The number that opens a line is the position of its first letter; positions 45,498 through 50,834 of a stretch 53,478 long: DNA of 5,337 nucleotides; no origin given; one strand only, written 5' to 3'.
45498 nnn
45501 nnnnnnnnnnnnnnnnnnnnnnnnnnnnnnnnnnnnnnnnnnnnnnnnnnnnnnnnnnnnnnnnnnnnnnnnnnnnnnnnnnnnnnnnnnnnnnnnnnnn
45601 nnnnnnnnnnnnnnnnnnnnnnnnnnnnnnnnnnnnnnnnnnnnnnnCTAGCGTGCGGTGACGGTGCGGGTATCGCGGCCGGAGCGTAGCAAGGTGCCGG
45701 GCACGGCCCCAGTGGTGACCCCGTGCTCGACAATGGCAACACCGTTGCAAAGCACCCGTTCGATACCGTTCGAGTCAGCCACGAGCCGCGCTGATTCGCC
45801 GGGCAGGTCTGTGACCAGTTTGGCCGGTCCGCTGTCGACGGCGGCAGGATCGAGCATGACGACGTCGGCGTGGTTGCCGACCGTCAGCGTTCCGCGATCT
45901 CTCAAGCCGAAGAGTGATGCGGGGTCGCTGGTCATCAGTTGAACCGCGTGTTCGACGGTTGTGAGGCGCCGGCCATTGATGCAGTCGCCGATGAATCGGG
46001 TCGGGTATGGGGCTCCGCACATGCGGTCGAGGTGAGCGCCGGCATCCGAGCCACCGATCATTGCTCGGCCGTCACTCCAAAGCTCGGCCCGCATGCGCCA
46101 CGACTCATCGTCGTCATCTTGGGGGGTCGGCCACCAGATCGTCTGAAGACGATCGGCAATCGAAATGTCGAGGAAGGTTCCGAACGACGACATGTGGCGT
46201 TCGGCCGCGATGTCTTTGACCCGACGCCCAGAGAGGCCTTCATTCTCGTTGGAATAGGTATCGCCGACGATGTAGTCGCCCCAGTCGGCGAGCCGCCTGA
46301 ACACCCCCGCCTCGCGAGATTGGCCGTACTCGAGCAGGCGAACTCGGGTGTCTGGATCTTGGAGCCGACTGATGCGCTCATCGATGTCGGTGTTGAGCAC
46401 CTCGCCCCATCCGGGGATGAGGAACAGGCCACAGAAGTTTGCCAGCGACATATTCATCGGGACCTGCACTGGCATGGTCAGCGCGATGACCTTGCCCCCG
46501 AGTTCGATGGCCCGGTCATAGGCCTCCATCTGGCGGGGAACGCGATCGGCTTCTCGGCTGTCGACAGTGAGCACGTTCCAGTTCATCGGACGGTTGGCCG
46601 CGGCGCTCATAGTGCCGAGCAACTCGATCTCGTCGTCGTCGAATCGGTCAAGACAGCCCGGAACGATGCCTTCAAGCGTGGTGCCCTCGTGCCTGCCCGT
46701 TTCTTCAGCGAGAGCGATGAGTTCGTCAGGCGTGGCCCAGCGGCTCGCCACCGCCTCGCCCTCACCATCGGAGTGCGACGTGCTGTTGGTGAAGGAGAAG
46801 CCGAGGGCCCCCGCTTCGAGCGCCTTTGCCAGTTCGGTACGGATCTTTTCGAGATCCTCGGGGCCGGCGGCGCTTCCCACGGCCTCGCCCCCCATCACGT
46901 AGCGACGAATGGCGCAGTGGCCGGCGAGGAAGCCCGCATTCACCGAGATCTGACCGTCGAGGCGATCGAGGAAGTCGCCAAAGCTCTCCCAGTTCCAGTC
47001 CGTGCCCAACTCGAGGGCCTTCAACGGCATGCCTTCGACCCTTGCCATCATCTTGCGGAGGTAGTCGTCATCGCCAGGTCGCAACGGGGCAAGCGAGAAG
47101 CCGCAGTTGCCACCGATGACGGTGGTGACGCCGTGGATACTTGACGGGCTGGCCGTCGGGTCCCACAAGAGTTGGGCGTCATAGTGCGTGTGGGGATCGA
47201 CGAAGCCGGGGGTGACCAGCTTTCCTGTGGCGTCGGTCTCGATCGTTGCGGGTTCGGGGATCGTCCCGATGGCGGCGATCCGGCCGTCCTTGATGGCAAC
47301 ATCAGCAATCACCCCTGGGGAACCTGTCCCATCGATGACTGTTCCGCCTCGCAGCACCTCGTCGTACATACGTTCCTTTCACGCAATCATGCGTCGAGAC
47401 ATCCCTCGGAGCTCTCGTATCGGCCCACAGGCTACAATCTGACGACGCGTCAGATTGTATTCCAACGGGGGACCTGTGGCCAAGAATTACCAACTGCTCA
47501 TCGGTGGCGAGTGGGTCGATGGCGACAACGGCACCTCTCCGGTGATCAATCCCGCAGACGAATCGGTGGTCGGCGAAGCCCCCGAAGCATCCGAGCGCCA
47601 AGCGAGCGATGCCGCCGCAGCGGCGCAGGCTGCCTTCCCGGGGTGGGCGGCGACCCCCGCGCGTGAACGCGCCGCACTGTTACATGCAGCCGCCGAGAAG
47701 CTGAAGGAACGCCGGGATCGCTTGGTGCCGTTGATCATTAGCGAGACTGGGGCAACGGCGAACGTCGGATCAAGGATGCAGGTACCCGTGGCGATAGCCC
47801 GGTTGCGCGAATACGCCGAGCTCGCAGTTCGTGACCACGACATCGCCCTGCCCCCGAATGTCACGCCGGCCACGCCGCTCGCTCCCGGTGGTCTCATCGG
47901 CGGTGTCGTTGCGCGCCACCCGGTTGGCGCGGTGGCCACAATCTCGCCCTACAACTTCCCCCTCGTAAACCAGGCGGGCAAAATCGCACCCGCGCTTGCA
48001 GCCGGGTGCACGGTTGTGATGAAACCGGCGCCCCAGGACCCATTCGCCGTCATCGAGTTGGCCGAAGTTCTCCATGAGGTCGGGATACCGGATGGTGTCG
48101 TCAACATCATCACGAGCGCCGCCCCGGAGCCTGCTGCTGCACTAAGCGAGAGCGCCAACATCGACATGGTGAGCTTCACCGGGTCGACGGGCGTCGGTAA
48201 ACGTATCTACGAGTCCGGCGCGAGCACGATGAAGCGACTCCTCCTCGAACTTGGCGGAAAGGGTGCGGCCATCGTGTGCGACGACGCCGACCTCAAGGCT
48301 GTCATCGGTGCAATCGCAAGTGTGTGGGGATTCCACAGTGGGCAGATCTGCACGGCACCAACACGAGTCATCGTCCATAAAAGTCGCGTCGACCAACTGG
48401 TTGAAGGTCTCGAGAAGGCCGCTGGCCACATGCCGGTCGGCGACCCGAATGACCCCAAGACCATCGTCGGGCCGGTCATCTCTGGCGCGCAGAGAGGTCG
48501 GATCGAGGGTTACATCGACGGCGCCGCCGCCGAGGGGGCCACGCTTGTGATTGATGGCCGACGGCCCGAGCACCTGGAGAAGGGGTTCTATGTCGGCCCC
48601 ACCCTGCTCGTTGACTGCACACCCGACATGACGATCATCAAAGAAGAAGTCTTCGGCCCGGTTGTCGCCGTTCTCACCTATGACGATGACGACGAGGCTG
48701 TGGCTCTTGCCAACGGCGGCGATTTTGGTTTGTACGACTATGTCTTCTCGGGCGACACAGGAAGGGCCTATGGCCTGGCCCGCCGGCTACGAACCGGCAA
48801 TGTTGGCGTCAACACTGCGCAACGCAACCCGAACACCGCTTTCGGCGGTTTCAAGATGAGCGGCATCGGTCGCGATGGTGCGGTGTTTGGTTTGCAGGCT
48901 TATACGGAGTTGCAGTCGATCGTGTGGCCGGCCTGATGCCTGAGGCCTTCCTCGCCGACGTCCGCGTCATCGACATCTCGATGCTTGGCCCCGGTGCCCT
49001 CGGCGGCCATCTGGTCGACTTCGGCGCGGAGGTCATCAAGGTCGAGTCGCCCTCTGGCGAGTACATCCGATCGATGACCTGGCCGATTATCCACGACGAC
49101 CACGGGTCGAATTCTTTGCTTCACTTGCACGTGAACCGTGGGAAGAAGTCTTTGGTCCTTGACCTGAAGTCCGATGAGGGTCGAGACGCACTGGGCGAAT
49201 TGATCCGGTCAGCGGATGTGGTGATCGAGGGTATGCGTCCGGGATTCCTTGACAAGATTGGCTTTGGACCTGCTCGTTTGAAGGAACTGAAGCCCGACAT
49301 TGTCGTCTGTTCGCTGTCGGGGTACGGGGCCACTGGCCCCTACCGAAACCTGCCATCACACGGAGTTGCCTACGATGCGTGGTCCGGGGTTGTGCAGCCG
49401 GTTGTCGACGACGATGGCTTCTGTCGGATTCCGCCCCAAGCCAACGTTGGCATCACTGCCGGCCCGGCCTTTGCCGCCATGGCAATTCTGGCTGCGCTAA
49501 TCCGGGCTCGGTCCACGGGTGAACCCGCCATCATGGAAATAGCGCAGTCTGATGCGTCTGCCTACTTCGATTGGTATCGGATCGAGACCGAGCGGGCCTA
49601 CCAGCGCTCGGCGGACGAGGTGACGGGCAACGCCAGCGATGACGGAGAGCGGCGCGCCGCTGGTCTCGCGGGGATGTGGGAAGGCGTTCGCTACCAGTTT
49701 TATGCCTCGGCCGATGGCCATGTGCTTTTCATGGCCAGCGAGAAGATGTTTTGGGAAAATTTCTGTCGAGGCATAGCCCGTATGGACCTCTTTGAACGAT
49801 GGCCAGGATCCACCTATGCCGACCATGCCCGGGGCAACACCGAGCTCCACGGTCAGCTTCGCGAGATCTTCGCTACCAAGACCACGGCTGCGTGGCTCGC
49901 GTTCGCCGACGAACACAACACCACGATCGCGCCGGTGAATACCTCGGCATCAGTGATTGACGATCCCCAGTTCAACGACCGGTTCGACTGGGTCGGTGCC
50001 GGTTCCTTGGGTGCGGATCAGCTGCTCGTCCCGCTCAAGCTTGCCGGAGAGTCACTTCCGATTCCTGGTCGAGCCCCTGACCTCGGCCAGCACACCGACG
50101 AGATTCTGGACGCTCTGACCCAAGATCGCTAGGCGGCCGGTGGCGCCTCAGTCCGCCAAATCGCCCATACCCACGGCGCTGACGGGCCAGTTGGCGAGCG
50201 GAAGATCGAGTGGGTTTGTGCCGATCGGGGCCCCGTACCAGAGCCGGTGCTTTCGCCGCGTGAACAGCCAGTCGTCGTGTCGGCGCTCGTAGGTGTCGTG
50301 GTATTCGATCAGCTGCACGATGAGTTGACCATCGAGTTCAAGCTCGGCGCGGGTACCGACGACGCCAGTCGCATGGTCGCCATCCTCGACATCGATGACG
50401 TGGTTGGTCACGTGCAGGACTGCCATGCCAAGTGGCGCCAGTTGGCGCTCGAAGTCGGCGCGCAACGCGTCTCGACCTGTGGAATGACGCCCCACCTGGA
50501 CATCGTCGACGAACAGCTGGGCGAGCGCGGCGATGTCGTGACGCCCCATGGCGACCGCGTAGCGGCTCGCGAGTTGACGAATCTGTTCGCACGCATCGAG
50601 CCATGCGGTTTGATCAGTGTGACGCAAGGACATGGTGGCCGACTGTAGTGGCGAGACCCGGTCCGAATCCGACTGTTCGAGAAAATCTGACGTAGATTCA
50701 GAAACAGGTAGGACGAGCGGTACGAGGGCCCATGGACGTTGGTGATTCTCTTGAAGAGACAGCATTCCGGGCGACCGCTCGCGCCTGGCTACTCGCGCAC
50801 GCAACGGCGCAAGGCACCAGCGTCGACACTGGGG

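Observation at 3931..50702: A 17-bp dyad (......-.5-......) occupies every promoter gap across ~47 kb: one very large putative regulon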

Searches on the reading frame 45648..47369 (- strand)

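Call 11: search_protein_families(library=pfam, proteins=[window:45648-47369:-])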
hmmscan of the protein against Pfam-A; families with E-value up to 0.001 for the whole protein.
window:45648-47369:- (573 aa): 2 families
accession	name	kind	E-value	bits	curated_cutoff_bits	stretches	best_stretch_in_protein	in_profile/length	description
PF07969.17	Amidohydro_3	-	2.5e-47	162.9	29.7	1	45-544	3-469/472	Amidohydrolase family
PF01979.26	Amidohydro_1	-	4.9e-10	39.6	25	1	465-543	276-342/345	Amidohydrolase family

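Call 38: search_protein_families(library=ncbifam, proteins=[window:45648-47369:-], max_evalue=1e-10)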
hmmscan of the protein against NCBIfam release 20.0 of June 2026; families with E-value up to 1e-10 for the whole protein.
window:45648-47369:- (573 aa): 14 families
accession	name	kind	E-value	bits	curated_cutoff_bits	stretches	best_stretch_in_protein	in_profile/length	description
NF006560.0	PRK09061.1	subfamily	2.4e-23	82.2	340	1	1-85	25-105/517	amidohydrolase family protein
NF006689.0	PRK09237.1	equivalog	1.3e-18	66.8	371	1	1-88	2-94/383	amidohydrolase/deacetylase family metallohydrolase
NF009941.0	PRK13404.1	subfamily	8.3e-17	61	647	1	2-66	4-66/478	dihydropyrimidinase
TIGR02033.1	D-hydantoinase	equivalog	1e-15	57.6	393.25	0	5-66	2-63/454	dihydropyrimidinase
NF004839.0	PRK06189.1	equivalog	2.1e-14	53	631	0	1-64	2-64/451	allantoinase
NF006056.0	PRK08204.1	subfamily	3e-14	52.7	391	0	4-63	5-67/449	hypothetical protein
TIGR03178.1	allantoinase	equivalog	1.7e-13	50.2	357.85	0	3-63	1-60/441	allantoinase AllB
TIGR02318.1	phosphono_phnM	equivalog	6.3e-13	48.4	390.55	0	23-62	17-56/376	phosphonate metabolism protein PhnM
NF006559.0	PRK09060.1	equivalog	1.4e-12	46.6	482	0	2-63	5-65/444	dihydroorotase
TIGR00857.1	pyrC_multi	subfamily_domain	1.2e-11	44.2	279.05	0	469-510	330-371/412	dihydroorotase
NF002668.0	PRK02382.1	equivalog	1.2e-11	44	452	0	19-85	11-84/436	dihydroorotase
NF005960.0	PRK08044.1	equivalog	2.9e-11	42.7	688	0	3-63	4-62/453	allantoinase AllB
NF011984.0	PRK15446.1-5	equivalog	5.6e-11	41.9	260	0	469-507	322-360/379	alpha-D-ribose 1-methylphosphonate 5-triphosphate diphosphatase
TIGR03121.1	one_C_dehyd_A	equivalog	7.2e-11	41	392.75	0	5-62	3-61/556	formylmethanofuran dehydrogenase subunit A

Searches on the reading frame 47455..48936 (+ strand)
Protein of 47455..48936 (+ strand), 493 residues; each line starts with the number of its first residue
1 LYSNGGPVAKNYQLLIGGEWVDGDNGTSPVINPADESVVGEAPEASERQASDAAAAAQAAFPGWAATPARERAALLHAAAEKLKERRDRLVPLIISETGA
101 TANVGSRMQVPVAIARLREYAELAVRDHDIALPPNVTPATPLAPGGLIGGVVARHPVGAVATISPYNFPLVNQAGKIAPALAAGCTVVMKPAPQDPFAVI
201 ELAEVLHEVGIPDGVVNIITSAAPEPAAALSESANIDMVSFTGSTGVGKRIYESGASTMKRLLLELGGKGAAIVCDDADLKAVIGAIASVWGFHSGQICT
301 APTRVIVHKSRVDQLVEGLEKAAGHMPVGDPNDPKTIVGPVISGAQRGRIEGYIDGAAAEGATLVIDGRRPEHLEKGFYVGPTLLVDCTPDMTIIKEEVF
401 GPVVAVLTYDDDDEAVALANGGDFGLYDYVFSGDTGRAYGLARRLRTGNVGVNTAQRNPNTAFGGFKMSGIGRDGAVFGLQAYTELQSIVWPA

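Call 11: search_protein_families(library=pfam, proteins=[window:47455-48936:+])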
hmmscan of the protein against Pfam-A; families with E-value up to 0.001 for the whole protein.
window:47455-48936:+ (493 aa): 1 family
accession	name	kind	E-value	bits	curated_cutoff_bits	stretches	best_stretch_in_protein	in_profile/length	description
PF00171.27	Aldedh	-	7.6e-148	493.3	23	1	20-489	1-461/461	Aldehyde dehydrogenase family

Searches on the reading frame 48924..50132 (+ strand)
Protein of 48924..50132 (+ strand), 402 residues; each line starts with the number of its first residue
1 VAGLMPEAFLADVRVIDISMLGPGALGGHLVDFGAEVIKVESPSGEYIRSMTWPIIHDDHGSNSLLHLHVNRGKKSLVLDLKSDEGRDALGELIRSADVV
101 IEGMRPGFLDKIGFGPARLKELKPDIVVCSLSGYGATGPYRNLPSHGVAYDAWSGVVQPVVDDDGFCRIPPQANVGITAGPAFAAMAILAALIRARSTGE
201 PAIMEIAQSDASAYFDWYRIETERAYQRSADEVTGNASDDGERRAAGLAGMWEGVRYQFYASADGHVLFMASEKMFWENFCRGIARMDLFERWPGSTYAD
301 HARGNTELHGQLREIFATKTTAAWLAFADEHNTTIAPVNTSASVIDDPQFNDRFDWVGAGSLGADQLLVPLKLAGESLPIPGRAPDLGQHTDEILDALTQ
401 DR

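Call 11: search_protein_families(library=pfam, proteins=[window:48924-50132:+])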
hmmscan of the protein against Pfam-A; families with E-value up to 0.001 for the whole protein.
window:48924-50132:+ (402 aa): 1 family
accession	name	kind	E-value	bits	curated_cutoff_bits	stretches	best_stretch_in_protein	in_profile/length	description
PF02515.22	CoA_transf_3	-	2.8e-74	250.9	23.3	1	10-391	1-366/366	CoA-transferase family III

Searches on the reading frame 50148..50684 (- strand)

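Call 11: search_protein_families(library=pfam, proteins=[window:50148-50684:-])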
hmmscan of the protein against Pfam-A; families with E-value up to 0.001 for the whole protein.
window:50148-50684:- (178 aa): 3 families
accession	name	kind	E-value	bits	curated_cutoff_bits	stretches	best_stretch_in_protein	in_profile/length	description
PF13577.12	SnoaL_4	-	1.7e-15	57.6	24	1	29-145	3-126/126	SnoaL-like domain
PF14534.12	DUF4440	-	5.2e-07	30.5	25.2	1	35-140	1-106/107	Domain of unknown function (DUF4440)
PF12680.13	SnoaL_2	-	1.4e-05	26.1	27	1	41-120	3-82/102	SnoaL-like domain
